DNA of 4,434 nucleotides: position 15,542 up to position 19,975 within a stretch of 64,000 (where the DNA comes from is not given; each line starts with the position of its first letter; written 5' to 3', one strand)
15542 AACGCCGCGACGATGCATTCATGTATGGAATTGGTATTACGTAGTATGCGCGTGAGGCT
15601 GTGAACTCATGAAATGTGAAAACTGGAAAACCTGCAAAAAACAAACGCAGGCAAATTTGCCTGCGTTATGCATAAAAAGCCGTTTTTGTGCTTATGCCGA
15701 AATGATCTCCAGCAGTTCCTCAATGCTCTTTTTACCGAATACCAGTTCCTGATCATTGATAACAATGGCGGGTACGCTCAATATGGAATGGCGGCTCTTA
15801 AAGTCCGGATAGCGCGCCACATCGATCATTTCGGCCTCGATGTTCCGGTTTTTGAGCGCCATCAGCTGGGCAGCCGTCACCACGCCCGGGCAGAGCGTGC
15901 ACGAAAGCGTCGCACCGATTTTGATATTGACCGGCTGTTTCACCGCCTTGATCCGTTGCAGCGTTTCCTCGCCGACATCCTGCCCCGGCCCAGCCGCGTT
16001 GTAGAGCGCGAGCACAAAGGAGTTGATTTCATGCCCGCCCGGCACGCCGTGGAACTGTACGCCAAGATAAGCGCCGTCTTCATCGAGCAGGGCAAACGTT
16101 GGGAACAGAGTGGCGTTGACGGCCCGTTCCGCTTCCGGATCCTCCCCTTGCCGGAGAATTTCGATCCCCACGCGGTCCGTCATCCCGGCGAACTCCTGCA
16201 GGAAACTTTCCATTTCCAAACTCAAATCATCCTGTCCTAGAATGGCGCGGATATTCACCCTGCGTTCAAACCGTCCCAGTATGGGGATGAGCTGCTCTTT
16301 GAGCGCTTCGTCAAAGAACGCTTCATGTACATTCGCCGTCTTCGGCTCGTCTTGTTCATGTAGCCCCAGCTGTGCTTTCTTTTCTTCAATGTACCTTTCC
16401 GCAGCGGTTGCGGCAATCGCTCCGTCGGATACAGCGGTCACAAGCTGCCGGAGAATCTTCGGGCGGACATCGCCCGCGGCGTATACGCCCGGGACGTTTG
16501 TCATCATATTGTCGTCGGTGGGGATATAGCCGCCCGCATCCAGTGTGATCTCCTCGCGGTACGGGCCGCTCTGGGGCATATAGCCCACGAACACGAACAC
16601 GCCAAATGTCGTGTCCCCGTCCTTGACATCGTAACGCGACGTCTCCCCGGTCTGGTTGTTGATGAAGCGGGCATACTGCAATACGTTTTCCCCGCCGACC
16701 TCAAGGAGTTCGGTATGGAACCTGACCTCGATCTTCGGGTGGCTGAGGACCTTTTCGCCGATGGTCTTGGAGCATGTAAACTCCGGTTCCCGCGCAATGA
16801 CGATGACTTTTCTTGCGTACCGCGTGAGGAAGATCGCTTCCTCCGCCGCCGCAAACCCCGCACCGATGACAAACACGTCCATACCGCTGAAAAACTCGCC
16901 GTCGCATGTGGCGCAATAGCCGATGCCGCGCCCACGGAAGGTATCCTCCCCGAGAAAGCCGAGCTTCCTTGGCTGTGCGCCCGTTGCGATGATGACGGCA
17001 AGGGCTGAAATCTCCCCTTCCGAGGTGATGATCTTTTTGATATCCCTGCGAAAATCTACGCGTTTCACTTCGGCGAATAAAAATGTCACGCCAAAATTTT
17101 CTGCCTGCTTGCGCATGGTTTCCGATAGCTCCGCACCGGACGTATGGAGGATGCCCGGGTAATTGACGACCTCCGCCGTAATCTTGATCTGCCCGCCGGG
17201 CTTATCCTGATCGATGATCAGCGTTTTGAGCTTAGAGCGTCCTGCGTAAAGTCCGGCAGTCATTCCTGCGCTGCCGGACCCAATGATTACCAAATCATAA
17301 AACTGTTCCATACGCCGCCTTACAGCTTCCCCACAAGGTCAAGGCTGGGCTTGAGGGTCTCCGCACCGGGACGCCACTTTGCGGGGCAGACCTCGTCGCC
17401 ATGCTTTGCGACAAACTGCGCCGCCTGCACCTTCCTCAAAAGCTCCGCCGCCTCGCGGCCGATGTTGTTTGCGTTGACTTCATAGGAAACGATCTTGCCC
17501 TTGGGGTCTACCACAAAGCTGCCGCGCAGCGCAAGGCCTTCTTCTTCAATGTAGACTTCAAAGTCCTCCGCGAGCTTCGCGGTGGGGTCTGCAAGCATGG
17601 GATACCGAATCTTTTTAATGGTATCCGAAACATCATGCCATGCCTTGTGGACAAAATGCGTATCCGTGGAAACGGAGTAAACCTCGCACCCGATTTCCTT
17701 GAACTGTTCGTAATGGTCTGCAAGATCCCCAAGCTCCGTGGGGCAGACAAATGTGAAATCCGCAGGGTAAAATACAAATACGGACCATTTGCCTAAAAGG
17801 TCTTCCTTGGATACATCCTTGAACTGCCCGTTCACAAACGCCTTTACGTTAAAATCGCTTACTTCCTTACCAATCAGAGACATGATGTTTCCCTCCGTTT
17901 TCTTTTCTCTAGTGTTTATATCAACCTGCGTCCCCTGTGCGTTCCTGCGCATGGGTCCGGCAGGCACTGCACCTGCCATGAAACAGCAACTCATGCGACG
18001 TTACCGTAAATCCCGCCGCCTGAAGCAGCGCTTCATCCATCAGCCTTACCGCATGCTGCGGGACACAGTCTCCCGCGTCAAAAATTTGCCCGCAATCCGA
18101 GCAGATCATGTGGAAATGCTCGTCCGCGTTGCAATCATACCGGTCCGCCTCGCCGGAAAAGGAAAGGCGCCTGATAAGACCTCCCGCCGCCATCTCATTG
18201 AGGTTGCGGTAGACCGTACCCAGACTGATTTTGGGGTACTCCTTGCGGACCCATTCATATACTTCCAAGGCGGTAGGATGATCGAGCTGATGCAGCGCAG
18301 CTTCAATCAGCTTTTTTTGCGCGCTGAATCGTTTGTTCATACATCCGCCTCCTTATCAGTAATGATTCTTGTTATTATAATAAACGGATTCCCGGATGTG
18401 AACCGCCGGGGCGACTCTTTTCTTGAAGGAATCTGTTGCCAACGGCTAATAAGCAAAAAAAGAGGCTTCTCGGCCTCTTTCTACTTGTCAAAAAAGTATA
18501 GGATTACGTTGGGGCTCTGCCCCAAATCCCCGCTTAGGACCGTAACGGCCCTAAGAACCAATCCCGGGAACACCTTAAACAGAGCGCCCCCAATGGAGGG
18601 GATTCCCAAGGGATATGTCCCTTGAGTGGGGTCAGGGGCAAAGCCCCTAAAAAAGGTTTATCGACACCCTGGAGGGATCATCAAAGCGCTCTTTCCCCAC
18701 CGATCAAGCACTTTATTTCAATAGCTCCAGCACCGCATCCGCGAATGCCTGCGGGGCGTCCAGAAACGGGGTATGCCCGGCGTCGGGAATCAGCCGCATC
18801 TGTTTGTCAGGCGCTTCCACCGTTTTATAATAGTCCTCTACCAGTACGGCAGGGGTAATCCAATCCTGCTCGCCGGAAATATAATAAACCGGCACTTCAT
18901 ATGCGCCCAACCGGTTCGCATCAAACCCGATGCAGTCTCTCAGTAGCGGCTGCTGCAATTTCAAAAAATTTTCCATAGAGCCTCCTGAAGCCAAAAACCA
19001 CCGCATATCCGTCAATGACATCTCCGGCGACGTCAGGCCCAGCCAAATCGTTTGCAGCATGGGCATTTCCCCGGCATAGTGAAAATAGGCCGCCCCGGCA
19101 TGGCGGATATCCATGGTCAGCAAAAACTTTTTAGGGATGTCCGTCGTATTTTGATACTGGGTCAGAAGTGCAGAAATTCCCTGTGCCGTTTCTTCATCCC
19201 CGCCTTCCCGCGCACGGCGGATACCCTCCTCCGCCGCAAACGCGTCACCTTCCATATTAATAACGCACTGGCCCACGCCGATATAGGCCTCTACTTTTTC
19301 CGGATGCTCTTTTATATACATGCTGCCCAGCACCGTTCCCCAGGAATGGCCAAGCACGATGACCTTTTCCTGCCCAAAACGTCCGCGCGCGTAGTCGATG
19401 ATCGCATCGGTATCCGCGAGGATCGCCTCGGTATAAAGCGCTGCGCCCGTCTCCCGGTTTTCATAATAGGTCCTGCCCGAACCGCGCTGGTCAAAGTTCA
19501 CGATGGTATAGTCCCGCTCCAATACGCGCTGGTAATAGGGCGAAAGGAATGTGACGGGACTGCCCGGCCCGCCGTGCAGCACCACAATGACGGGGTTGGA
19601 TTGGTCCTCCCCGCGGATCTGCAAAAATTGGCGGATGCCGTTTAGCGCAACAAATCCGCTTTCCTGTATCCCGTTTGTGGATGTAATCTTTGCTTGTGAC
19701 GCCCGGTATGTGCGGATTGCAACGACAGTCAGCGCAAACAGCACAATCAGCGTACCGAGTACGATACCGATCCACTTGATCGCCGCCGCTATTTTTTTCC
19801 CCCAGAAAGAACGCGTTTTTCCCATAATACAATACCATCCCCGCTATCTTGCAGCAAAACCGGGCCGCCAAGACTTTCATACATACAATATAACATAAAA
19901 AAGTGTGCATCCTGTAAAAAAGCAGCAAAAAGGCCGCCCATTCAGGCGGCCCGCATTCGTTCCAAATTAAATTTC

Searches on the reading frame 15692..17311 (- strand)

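Call 71: search_protein_families(library=pfam, proteins=[window:15692-17311:-], max_evalue=0.00001)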
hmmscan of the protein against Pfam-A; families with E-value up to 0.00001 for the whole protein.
window:15692-17311:- (539 aa): 10 families
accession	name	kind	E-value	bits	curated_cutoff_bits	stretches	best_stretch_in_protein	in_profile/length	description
PF07992.20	Pyr_redox_2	-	1.2e-42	146.8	26.1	1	5-297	1-291/291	Pyridine nucleotide-disulphide oxidoreductase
PF13738.12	Pyr_redox_3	-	2.5e-21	76.7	30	1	56-280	77-305/305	Pyridine nucleotide-disulphide oxidoreductase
PF13192.12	Thioredoxin_3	-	2.5e-13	50.3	24.8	1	461-537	1-75/76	Thioredoxin domain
PF01266.30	DAO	-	9.6e-12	45.5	27.9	0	51-117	140-209/353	FAD dependent oxidoreductase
PF00070.33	Pyr_redox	-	1.6e-11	45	22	1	146-209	2-70/82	Pyridine nucleotide-disulphide oxidoreductase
PF00890.30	FAD_binding_2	-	2.5e-10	40.6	20.4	0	6-42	1-38/414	FAD binding domain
PF01134.28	GIDA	-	5.4e-07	29.5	22.1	0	6-35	1-30/391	Glucose inhibited division protein A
PF13450.12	NAD_binding_8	-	2e-06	28.4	21.9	0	9-67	1-56/68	NAD(P)-binding Rossmann-like domain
PF03486.20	HI0933_like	-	5e-06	26.6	50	0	6-45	2-42/244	HI0933-like protein Rossmann domain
PF12831.13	FAD_oxidored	-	6.2e-06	26.2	27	0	6-56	1-50/416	FAD dependent oxidoreductase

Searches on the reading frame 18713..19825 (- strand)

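Call 71: search_protein_families(library=pfam, proteins=[window:18713-19825:-], max_evalue=0.00001)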
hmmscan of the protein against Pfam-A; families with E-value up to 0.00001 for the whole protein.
window:18713-19825:- (370 aa): 3 families
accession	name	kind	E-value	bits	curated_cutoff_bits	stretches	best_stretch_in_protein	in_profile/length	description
PF00561.26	Abhydrolase_1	-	2.2e-25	90.2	25.8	1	78-190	1-103/245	alpha/beta hydrolase fold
PF12146.15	Hydrolase_4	-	1.1e-18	67.9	27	1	77-185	4-108/239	Serine aminopeptidase, S33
PF12697.13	Abhydrolase_6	-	5.5e-18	66.9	26.3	1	80-364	1-217/217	Alpha/beta hydrolase family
